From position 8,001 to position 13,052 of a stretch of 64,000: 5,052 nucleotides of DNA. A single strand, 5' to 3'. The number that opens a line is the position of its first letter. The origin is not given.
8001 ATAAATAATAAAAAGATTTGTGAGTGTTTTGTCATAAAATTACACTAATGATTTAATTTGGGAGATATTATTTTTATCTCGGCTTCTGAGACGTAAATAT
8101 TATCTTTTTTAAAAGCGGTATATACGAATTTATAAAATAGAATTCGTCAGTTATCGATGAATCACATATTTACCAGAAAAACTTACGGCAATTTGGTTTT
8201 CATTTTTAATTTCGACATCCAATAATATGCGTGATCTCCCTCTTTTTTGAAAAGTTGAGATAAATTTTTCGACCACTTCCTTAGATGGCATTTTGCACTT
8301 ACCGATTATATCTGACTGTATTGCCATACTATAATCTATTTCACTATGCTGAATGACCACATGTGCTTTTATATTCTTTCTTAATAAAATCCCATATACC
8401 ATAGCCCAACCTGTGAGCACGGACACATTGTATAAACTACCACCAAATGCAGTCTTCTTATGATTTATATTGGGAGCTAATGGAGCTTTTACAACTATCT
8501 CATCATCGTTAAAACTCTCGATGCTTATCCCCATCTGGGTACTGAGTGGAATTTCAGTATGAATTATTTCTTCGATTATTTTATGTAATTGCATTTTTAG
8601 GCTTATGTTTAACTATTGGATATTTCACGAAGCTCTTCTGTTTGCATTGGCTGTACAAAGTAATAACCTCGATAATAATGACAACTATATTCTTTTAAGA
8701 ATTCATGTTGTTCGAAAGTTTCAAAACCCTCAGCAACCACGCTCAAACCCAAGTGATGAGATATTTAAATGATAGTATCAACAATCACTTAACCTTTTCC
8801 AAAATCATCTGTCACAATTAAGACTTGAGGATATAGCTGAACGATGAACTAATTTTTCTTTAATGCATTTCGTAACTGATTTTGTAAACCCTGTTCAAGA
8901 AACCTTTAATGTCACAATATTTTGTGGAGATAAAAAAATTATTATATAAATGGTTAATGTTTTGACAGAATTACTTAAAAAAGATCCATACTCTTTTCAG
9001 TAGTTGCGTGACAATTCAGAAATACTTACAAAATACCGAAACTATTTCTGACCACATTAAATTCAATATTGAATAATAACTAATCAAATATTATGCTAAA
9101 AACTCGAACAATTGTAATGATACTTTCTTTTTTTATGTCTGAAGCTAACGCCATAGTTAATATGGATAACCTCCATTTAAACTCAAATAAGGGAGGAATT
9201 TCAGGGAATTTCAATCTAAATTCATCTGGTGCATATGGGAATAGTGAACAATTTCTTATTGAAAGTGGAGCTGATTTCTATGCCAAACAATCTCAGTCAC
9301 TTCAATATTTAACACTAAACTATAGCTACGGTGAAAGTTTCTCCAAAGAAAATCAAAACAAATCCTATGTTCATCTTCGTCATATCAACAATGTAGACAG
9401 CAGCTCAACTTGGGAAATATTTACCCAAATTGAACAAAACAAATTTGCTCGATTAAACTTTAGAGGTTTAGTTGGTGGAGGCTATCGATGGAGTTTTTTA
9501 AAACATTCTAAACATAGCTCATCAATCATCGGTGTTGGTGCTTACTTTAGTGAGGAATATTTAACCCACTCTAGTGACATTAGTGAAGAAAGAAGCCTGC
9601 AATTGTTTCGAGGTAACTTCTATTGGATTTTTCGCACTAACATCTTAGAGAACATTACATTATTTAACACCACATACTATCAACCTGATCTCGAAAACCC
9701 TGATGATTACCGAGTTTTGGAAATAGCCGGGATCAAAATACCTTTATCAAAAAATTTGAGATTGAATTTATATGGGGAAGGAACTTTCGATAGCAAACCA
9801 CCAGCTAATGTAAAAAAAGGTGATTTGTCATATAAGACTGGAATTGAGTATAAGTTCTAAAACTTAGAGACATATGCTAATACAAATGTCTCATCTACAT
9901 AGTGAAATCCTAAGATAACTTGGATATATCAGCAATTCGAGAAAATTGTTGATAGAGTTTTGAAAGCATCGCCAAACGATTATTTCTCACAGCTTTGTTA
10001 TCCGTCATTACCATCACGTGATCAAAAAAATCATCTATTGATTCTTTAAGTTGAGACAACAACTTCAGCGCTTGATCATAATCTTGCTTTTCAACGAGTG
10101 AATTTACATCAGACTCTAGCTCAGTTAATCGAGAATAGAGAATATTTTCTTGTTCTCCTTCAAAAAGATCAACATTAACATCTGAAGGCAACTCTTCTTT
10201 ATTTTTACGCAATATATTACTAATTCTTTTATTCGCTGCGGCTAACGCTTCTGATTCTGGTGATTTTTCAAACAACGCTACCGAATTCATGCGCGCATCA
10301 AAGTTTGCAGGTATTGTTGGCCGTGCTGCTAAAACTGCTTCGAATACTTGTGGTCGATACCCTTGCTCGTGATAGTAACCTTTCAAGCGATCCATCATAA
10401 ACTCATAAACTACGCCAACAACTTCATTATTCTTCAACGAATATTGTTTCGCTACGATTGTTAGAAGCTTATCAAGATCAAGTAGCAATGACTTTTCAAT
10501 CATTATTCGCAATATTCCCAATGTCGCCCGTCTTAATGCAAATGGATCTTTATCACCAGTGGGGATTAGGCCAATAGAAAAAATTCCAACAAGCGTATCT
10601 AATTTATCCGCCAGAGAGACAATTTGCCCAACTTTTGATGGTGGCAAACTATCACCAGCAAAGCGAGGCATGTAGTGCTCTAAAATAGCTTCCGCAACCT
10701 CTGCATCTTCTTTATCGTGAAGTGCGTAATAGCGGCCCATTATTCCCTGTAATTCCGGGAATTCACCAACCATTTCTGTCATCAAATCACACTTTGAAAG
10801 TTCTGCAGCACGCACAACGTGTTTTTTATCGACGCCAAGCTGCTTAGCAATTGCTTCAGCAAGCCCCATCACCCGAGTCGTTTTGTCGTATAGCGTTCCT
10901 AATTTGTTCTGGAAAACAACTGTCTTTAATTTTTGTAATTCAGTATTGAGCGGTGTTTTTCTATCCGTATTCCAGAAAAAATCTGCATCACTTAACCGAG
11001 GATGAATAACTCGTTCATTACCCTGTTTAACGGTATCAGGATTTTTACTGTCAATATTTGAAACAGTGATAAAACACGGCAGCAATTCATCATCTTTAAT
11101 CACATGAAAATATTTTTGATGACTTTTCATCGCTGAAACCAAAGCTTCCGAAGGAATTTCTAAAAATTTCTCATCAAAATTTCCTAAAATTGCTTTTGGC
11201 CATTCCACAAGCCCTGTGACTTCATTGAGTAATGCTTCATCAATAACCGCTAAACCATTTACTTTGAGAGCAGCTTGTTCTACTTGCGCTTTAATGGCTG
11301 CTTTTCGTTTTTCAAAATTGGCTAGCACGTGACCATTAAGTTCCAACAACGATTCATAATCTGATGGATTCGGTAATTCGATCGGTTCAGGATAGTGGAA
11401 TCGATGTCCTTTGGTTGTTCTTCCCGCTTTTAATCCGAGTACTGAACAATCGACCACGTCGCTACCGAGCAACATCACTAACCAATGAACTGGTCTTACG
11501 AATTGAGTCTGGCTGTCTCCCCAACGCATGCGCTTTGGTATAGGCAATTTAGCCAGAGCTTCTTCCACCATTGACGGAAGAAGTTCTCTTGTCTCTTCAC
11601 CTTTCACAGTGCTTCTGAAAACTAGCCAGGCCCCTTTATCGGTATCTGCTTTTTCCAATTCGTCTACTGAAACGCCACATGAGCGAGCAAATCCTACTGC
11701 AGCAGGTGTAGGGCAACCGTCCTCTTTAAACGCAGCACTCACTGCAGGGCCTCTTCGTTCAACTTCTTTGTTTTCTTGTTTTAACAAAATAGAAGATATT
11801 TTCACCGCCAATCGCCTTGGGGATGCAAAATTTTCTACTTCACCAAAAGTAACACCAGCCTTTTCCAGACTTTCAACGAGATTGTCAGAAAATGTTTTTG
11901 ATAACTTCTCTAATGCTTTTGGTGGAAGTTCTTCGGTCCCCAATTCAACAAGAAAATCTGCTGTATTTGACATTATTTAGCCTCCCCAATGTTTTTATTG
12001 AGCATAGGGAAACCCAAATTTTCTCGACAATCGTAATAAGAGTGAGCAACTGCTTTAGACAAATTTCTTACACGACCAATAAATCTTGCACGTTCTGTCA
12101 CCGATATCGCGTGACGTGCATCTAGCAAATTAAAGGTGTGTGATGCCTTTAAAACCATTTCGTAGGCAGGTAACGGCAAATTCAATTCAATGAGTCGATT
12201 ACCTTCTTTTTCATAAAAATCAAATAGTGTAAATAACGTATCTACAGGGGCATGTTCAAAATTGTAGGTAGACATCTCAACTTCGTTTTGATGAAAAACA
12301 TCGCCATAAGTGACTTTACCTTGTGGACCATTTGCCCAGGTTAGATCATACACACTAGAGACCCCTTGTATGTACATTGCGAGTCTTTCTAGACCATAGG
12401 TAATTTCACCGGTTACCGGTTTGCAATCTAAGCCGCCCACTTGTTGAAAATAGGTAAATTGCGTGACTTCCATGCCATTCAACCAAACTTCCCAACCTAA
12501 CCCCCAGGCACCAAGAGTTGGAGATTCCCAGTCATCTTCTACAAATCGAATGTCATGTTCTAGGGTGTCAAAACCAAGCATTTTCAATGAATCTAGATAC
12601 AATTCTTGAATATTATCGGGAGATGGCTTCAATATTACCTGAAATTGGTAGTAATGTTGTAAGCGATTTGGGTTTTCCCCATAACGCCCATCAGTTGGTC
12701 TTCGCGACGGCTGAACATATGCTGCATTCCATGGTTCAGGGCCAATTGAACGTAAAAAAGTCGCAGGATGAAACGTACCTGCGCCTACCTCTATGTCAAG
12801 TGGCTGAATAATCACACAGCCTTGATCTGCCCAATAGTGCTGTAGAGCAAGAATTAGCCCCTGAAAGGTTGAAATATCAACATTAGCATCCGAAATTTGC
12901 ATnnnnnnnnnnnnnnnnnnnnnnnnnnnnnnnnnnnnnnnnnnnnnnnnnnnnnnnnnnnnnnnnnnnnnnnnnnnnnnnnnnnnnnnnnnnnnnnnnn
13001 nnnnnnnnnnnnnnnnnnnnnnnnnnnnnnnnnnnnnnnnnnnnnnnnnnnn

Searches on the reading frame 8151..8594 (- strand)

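Call 7: search_protein_families(library=ncbifam, proteins=[window:8151-8594:-], max_evalue=0.001)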
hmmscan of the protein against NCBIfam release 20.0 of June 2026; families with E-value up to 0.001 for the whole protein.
window:8151-8594:- (147 aa): 1 family
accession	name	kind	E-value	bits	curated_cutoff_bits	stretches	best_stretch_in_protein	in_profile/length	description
TIGR02447.1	yiiD_Cterm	subfamily_domain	4.3e-45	153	97.1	1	11-146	2-137/138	putative thioesterase domain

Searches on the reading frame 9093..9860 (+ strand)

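Call 7: search_protein_families(library=ncbifam, proteins=[window:9093-9860:+], max_evalue=0.001)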
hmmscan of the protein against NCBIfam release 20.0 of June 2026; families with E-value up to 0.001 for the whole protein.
window:9093-9860:+ (255 aa): 0 families

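Call 13: search_protein_families(library=pfam, proteins=[window:9093-9860:+], max_evalue=0.01)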
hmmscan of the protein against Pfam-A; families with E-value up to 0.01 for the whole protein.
window:9093-9860:+ (255 aa): 1 family
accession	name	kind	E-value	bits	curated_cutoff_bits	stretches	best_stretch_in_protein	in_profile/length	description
PF04338.18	DUF481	-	6.4e-22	79.1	21.1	1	48-255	9-210/210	Protein of unknown function, DUF481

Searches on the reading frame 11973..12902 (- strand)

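Call 7: search_protein_families(library=ncbifam, proteins=[window:11973-12902:-], max_evalue=0.001)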
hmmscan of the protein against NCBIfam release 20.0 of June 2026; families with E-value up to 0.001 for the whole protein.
window:11973-12902:- (309 aa): 3 families
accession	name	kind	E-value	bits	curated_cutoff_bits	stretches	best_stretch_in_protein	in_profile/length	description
TIGR00388.1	glyQ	equivalog_domain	4.7e-167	554.6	361.45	1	12-303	2-293/293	glycine--tRNA ligase subunit alpha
NF011499.0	PRK14908.1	equivalog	2.6e-160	535.9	1244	1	11-304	5-294/998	glycine--tRNA ligase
NF006827.1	PRK09348.1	equivalog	1.2e-153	510.3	369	1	12-290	1-275/276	glycine--tRNA ligase subunit alpha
